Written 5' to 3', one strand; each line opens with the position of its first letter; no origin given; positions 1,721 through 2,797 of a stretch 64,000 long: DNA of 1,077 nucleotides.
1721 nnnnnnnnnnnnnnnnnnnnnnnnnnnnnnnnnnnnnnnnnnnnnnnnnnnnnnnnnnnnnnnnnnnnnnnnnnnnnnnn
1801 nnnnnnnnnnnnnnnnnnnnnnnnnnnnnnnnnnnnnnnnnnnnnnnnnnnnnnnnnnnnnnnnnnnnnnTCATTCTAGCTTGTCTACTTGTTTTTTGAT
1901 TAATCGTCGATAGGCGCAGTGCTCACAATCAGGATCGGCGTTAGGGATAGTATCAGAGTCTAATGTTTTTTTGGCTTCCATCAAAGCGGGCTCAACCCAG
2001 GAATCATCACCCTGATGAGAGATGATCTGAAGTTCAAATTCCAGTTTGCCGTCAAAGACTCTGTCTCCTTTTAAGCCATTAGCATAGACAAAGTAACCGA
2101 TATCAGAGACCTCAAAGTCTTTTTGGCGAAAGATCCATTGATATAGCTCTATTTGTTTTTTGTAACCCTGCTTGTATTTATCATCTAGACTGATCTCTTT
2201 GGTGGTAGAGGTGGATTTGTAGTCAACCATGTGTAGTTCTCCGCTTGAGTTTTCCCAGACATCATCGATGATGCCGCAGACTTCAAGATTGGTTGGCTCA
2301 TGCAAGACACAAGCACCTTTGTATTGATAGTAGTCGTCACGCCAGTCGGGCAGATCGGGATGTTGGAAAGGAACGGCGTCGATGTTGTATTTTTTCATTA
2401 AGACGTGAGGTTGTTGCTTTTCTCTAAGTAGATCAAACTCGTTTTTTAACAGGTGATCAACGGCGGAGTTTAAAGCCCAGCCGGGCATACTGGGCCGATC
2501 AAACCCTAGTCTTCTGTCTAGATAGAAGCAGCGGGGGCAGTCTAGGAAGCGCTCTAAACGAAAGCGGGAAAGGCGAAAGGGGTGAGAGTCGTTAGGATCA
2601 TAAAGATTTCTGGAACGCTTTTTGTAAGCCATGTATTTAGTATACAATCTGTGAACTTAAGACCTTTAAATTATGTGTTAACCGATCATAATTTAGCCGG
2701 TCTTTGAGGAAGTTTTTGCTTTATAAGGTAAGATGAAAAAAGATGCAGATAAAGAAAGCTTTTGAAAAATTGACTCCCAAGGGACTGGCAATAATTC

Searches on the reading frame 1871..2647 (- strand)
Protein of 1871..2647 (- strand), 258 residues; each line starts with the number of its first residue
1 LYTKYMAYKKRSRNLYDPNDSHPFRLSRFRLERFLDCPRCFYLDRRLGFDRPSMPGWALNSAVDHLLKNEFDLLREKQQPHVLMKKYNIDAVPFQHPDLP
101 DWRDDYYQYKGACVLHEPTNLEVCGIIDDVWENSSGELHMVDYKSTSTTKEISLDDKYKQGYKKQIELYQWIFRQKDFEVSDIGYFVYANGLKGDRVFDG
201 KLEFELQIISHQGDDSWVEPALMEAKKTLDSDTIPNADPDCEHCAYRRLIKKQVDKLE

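Call 4: search_protein_families(library=pfam, proteins=[window:1871-2647:-], max_evalue=0.01)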
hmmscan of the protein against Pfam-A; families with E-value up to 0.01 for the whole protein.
window:1871-2647:- (258 aa): 2 families
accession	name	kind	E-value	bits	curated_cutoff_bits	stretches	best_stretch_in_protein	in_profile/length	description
PF12705.13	PDDEXK_1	-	2.1e-12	47.9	22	1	26-248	2-244/247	PD-(D/E)XK nuclease superfamily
PF01930.23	Cas_Cas4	-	0.0055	17.3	22.7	0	137-248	55-156/160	Domain of unknown function DUF83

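Call 5: search_protein_families(library=ncbifam, proteins=[window:1871-2647:-], max_evalue=0.01)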
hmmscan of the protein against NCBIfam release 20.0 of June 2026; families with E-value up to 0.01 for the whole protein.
window:1871-2647:- (258 aa): 1 family
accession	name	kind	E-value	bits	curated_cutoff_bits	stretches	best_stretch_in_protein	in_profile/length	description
TIGR00372.1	cas4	equivalog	1.4e-06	28.3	65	1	117-248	62-176/180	CRISPR-associated protein Cas4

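Call 9: find_encoding_contigs(protein=window:1871-2647:-, flank=10000, max_places=10)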
Protein window:1871-2647:- (258 aa): no gene with exactly this product is on record in the collection.

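Call 10: search_protein_families(library=padloc, proteins=[window:1871-2647:-], max_evalue=0.01)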
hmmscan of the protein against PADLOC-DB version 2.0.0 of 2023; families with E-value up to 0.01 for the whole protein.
window:1871-2647:- (258 aa): 6 families
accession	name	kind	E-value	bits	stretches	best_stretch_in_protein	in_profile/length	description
PDLC01250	Cas4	-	6.3e-09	34.3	1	120-248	59-165/168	"CAS-I,CAS-II,CAS-III,CAS-IV,CAS-V,CAS-VI; acquisition_associated"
PDLC01447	Cas4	-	2.3e-07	29.5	1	28-249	7-156/161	"CAS-I,CAS-II,CAS-III,CAS-IV,CAS-V,CAS-VI; acquisition_associated"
PDLC00943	Cas4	-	3.7e-07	28.3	1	117-248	62-176/180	CRISPR-associated protein Cas4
PDLC00944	Cas4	-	2.5e-05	22.5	1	120-250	65-176/177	Cas4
PDLC02087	Cas4b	-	0.00016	19.8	1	120-248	71-186/189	-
PDLC01771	Cas4b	-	0.001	17.3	1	140-248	59-156/162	-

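Call 12: find_homologous_proteins(query=window:1871-2647:-, max_evalue=0.00001)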
Query window:1871-2647:- (258 aa): 4596 proteins with E <= 0.00001 among 4746 candidates; the best 120 are listed.
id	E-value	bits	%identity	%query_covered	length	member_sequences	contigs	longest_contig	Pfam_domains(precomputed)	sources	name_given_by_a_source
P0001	3.2e-160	550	91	98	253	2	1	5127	PF12705.14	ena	-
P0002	2.7e-149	514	83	98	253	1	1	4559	PF12705.14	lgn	-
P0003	3.2e-127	442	73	96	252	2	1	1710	PF12705.14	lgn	-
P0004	4.5e-127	441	72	95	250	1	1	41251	PF12705.14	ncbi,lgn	-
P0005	4.8e-126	438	73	95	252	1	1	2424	PF12705.14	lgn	-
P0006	2.3e-125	435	71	95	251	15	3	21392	PF12705.14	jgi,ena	-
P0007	3.9e-125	435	71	96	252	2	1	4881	PF12705.14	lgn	-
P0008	7.5e-125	434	72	95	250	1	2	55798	PF12705.14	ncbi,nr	ncbi:PD-(D/E)XK nuclease family protein [Candidatus Microgenomates bacterium]|nr:PD-(D/E)XK nuclease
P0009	9.5e-125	433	72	95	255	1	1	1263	PF12705.14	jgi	jgi:RecB family exonuclease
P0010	4.0e-124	431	70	95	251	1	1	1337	PF12705.14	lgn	-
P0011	5.3e-124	431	71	95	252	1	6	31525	PF12705.14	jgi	jgi:CRISPR/Cas system-associated exonuclease Cas4 (RecB family)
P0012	8.8e-124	430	72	95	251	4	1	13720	PF12705.14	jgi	-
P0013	7.3e-123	427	70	95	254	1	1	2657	PF12705.14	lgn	-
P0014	1.2e-122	427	70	95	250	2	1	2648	PF12705.14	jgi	-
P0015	1.9e-122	426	69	97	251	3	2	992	PF12705.14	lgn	-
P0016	2.4e-122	426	70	95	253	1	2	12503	PF12705.14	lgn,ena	-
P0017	2.5e-122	426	71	95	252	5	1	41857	PF12705.14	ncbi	-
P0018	2.8e-122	425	70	95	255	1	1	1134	PF12705.14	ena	-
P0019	3.2e-122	425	71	95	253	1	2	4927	PF12705.14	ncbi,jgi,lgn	-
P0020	3.4e-122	425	69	96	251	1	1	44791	PF12705.14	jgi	-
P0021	1.0e-121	424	71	94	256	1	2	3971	PF12705.14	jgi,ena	-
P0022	1.3e-121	423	70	94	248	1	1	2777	PF12705.14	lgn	-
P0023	3.8e-121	422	70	95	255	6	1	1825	PF12705.14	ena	-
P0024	9.6e-121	420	68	96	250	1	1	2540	PF12705.14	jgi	jgi:CRISPR/Cas system-associated exonuclease Cas4 (RecB family)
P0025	9.7e-121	420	69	95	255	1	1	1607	PF12705.14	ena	-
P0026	1.5e-120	420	69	94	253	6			PF12705.14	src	-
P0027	1.9e-120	419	68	95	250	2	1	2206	PF12705.14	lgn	-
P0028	2.0e-120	419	68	95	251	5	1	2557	PF12705.14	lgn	-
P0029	3.6e-120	418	71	96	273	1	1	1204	PF12705.14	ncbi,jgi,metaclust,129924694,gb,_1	metaclust:\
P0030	1.2e-119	417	67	96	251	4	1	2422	PF12705.14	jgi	-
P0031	2.5e-119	416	69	95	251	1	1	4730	PF12705.14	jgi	-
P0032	4.5e-119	415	68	95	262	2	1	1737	PF12705.14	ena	-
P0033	4.6e-119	415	70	95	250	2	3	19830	PF12705.14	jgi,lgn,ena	-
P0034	5.5e-119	415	69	95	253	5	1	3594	PF12705.14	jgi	-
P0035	2.0e-118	413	68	95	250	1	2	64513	PF12705.14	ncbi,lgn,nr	ncbi:PD-(D/E)XK nuclease family protein [Candidatus Microgenomates bacterium]|nr:PD-(D/E)XK nuclease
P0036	4.8e-118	411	68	95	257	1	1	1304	PF12705.14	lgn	-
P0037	5.0e-118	411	70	95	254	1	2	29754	PF12705.14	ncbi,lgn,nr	ncbi:MAG: PD-(D/E)XK nuclease family protein [Candidatus Staskawiczbacteria bacterium]|nr:PD-(D/E)XK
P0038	5.1e-118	411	69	95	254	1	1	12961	PF12705.14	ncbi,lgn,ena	-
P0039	1.7e-117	410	67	96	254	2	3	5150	PF12705.14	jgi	jgi:CRISPR/Cas system-associated exonuclease Cas4 (RecB family)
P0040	2.0e-117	409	67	95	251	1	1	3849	PF12705.14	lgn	-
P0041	2.6e-117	409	68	95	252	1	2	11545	PF12705.14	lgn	-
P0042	3.2e-117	409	67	95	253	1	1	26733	PF12705.14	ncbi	-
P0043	3.4e-117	409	69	95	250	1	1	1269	PF12705.14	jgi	jgi:hypothetical protein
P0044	3.9e-117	409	69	96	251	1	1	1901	PF12705.14,PF12684.14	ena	-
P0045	5.5e-117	408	69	95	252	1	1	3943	PF12705.14,PF12684.14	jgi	jgi:hypothetical protein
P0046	1.1e-116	407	69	93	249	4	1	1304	PF01930.24,PF12705.14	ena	-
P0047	1.8e-116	406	68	95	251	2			PF12705.14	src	-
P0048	2.7e-116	406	68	95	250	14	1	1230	PF12705.14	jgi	-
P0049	9.1e-116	404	67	95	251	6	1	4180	PF12705.14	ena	-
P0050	1.2e-115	404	74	85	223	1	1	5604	PF12705.14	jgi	-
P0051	1.6e-115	403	66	95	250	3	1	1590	PF12705.14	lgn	-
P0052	3.1e-115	402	68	95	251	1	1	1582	PF12705.14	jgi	-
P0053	3.2e-115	402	68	96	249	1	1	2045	PF12705.14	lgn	-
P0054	3.2e-115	402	68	93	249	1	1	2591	PF12705.14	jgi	jgi:hypothetical protein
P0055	3.6e-115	402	67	96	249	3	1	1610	PF01930.24,PF12705.14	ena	-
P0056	6.0e-115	401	67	94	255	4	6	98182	PF12705.14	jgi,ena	-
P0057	9.4e-115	401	67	94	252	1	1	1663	PF12705.14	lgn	-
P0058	1.1e-114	400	67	95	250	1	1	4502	PF12705.14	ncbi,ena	-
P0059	1.6e-114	400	66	96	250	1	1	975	PF12705.14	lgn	-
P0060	1.6e-114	400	68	95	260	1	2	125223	PF12705.14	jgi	-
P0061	2.7e-114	399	66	95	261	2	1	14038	PF12705.14,PF12684.14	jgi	-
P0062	4.5e-114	398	69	90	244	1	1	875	PF12705.14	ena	-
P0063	5.0e-114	398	68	95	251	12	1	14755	PF12705.14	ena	-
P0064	7.0e-114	398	67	96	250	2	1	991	PF12705.14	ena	-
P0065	8.8e-114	398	68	95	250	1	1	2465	PF12705.14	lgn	-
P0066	1.0e-113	397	65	95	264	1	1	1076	PF12705.14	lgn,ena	-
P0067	1.1e-113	397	67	95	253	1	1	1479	PF12705.14,PF12684.14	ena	-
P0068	1.7e-113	397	68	95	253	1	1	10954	PF12705.14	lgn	-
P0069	1.9e-113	396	66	96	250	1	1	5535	PF01930.24,PF12705.14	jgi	-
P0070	2.6e-113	396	68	94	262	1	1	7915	PF01930.24,PF12705.14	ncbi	-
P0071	3.4e-113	396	65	97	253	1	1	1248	PF12705.14,PF12684.14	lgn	-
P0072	4.2e-113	395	66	96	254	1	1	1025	PF12705.14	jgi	jgi:CRISPR/Cas system-associated exonuclease Cas4 (RecB family)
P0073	4.6e-113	395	67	95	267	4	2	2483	PF12705.14,PF12684.14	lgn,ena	-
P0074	5.3e-113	395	66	97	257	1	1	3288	PF12705.14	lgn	-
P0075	5.8e-113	395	68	94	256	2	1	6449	PF12705.14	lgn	-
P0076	1.3e-112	394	67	95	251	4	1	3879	PF12705.14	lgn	-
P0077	1.6e-112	393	73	86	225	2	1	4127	PF12705.14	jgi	-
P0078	1.6e-112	393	67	94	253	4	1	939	PF12705.14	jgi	-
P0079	1.7e-112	393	66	95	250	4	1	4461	PF12705.14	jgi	-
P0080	2.9e-112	393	65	94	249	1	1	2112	PF12705.14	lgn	-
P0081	4.2e-112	392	66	96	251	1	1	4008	PF12705.14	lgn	-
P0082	6.5e-112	391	67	95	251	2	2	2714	PF12705.14,PF12684.14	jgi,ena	-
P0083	7.9e-112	391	67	94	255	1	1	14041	PF12705.14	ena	-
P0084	9.0e-112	391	67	95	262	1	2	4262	PF12705.14,PF12684.14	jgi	-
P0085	9.0e-112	391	65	95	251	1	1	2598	PF12705.14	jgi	jgi:RecB family exonuclease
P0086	1.0e-111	391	66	94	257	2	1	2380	PF12705.14,PF12684.14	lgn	-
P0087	1.1e-111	391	67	95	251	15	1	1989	PF12705.14,PF12684.14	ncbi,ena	-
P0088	1.8e-111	390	66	95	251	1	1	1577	PF12705.14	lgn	-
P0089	1.9e-111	390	65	95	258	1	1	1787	PF12705.14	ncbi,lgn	-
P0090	2.0e-111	390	66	96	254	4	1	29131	PF12705.14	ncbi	-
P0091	2.2e-111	390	66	96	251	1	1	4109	PF12705.14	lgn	-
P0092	2.3e-111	390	64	96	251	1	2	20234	PF12705.14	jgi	-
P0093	3.1e-111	389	66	95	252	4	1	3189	PF12705.14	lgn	-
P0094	3.9e-111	389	67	95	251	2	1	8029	PF12705.14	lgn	-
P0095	4.2e-111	389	67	94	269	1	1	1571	PF12705.14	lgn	-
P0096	5.2e-111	388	66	95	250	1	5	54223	PF12705.14,PF12684.14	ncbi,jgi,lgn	-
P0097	6.0e-111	388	66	95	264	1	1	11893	PF01930.24,PF12705.14,PF12684.14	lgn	-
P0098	8.8e-111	388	67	94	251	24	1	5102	PF12705.14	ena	-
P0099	1.0e-110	387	65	98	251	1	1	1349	PF12705.14,PF12684.14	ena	-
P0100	1.1e-110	387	66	95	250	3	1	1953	PF12705.14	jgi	-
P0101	1.2e-110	387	67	94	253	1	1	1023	PF12705.14,PF12684.14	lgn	-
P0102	1.2e-110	387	65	95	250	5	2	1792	PF01930.24,PF12705.14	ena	-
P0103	1.2e-110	387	66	96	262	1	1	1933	PF12705.14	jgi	jgi:RecB family exonuclease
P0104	1.2e-110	387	65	96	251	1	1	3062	PF12705.14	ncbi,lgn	-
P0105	1.3e-110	387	67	95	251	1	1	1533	PF12705.14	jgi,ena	-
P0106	1.6e-110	387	66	95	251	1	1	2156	PF01930.24,PF12705.14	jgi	jgi:hypothetical protein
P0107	1.6e-110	387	66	96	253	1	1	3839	PF12705.14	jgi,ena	-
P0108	1.9e-110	387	64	95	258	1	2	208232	PF01930.24,PF12705.14,PF12684.14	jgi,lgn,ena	-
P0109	2.4e-110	386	66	94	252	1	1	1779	PF12705.14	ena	-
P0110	2.5e-110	386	67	94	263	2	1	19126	PF01930.24,PF12705.14,PF12684.14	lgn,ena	-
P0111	2.6e-110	386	66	95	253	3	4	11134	PF12705.14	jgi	jgi:CRISPR/Cas system-associated exonuclease Cas4 (RecB family)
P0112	2.7e-110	386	67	95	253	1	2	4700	PF12705.14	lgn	-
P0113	2.8e-110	386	66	95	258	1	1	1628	PF12705.14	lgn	-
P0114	3.1e-110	386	66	96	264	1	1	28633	PF01930.24,PF12705.14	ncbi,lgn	-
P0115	3.2e-110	386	65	98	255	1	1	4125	PF12705.14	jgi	-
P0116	3.9e-110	386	64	95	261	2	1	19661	PF12705.14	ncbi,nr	ncbi:MAG: PD-(D/E)XK nuclease family protein [Patescibacteria group bacterium]|nr:PD-(D/E)XK nucleas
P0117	4.8e-110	385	66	95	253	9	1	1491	PF12705.14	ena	-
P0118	5.9e-110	385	65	96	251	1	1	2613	PF12705.14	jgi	-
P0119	1.9e-109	383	66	94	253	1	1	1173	PF12705.14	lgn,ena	-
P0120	2.6e-109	383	66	95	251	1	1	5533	PF12705.14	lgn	-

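Call 14: find_related_loci(query=A1, collection=genome_contigs, flank=10000)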
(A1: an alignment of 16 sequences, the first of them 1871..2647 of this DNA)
Query A1 (258 aa) in genome_contigs; peptide patterns used: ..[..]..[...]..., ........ (x = any residue, [..] = any of these).
264 stretches matched a pattern; 146 encode a relative of the query (tblastn E <= 1e-3); the best 80 are kept; 80 distinct loci.
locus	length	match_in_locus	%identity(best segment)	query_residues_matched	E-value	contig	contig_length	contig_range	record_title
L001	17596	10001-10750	72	4-253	7e-128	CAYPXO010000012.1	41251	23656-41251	MAG TPA_asm: uncultured Pseudomonadales bacterium isolate SRP323688_co1_104 genome assembly, contig: NODE_1756_length_41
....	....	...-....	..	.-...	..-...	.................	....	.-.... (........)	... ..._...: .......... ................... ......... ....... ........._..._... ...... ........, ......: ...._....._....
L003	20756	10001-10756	70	2-253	4e-126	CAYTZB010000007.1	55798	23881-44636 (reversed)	MAG TPA_asm: uncultured Gammaproteobacteria bacterium isolate binchicken_co134_900 genome assembly, contig: NODE_1252_le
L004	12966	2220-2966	71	7-254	8e-125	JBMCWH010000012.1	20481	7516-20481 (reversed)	MAG: Patescibacteria group bacterium isolate D4M11_71 NODE_1282_length_20481_cov_14.174679, whole genome shotgun sequenc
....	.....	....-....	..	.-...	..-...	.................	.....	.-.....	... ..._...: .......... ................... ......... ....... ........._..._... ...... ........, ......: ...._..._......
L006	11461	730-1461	70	11-254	1e-119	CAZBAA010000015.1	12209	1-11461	MAG TPA_asm: uncultured Candidatus Saccharibacteria bacterium isolate SRP269290_co3_478 genome assembly, contig: NODE_63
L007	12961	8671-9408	69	8-253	7e-119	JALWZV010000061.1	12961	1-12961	MAG: Candidatus Roizmanbacteria bacterium isolate T2_metabat1_scaf2bin.165 T2_NODE_5504_length_12961_cov_2.386396, whole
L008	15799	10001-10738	69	8-252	2e-118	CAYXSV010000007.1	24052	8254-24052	MAG TPA_asm: uncultured Gammaproteobacteria bacterium isolate SRP067234_co1_340 genome assembly, contig: k99_488210, who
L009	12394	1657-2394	67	8-253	1e-118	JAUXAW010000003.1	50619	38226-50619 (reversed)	MAG: candidate division WWE3 bacterium isolate CSMAG_2772 CSMAG_2772_k141_80616_length_50619_cov_7.9775, whole genome sh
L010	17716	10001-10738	67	8-253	1e-118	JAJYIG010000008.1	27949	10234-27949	MAG: bacterium isolate DBS2-1.bin114 NODE_2878_length_27949_cov_3.010172, whole genome shotgun sequence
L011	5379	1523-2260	69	8-252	3e-118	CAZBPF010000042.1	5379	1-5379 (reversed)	MAG TPA_asm: uncultured Gammaproteobacteria bacterium isolate binchicken_co17_166 genome assembly, contig: NODE_28034_le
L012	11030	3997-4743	66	3-251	5e-117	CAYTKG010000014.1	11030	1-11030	MAG TPA_asm: uncultured Candidatus Saccharibacteria bacterium isolate binchicken_co19_604 genome assembly, contig: NODE_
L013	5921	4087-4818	68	8-251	2e-115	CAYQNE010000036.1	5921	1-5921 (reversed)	MAG TPA_asm: uncultured Gammaproteobacteria bacterium isolate binchicken_co9_51 genome assembly, contig: NODE_6639_lengt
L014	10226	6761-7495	67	8-252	2e-115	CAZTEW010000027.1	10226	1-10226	MAG TPA_asm: uncultured Gammaproteobacteria bacterium isolate binchicken_co266_151 genome assembly, contig: NODE_12223_l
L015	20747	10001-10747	66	3-253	2e-115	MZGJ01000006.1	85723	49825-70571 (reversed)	MAG: candidate division CPR3 bacterium 4484_211 ex4484_211_scaffold_115, whole genome shotgun sequence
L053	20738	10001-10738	60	9-254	1e-103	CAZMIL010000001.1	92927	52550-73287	MAG TPA_asm: uncultured Gammaproteobacteria bacterium isolate SRP093762_co1_187 genome assembly, contig: NODE_141_length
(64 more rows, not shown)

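Call 16: find_encoding_contigs(protein=P0001, flank=10000, max_places=5)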
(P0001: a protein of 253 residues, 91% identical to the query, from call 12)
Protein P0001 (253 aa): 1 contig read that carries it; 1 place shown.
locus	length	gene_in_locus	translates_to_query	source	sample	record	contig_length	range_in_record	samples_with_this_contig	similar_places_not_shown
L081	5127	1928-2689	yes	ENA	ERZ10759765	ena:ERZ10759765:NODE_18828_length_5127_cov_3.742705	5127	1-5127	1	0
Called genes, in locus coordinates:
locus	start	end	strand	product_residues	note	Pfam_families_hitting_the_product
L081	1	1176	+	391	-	?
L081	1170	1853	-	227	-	PF00565:SNase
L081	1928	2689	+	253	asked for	PF12705:PDDEXK_1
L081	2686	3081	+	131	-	PF01894:YjbQ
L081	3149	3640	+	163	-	PF01936:NYN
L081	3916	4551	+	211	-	PF18780:HNH_repeat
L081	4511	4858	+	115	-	-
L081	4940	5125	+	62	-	?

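Call 17: find_encoding_contigs(protein=P0002, flank=10000, max_places=5)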
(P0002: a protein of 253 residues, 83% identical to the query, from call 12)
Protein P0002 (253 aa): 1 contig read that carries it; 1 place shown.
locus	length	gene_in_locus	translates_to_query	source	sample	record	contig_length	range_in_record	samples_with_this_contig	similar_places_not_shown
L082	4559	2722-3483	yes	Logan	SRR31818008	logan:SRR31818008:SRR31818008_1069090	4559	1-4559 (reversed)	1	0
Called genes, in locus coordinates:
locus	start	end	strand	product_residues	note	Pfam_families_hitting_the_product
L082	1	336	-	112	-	?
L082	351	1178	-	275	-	PF06182:ABC2_membrane_6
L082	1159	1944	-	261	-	PF06182:ABC2_membrane_6, PF01061:ABC2_membrane (weak)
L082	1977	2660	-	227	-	PF00565:SNase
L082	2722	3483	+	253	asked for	PF12705:PDDEXK_1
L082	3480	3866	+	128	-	PF01894:YjbQ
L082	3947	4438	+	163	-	PF01936:NYN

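Call 24: search_solved_structures(query=A1, max_evalue=1, show_alignments=2)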
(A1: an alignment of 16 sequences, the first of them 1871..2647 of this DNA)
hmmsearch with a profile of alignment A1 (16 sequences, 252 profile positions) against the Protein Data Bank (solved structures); distinct sequences matched with E-value up to 1: 0.

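Call 38: predict_structure(alignment_id=A3)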
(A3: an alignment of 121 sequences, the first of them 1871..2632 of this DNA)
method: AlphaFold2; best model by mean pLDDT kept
length: 253 residues; sequences in the alignment: 121
mean_pLDDT: 92.8   pTM: 0.89
mean pLDDT of the five models: 92.8, 92.4, 92.0, 89.9, 88.4
residues with pLDDT >= 90: 203; 70-90: 40; 50-70: 10; < 50: 0
segments of 3 or more residues with pLDDT < 50: none
pLDDT, mean of each block of 10 residues (from residue 1): 89 97 95 98 87 76 94 94 97 96 93 98 97 96 87 90 98 98 82 77 97 98 98 96 95 92
secondary structure, 60 per line:
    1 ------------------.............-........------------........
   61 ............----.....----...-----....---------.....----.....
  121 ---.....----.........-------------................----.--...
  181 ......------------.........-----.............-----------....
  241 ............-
elements in order: E19-22 H23-31 H33-40 H53-72 H77-81 E86-88 H94-97 E107-111 E116-120 E124-128 E133-141 H155-170 E178-186 E199-207 H213-225 H237-252
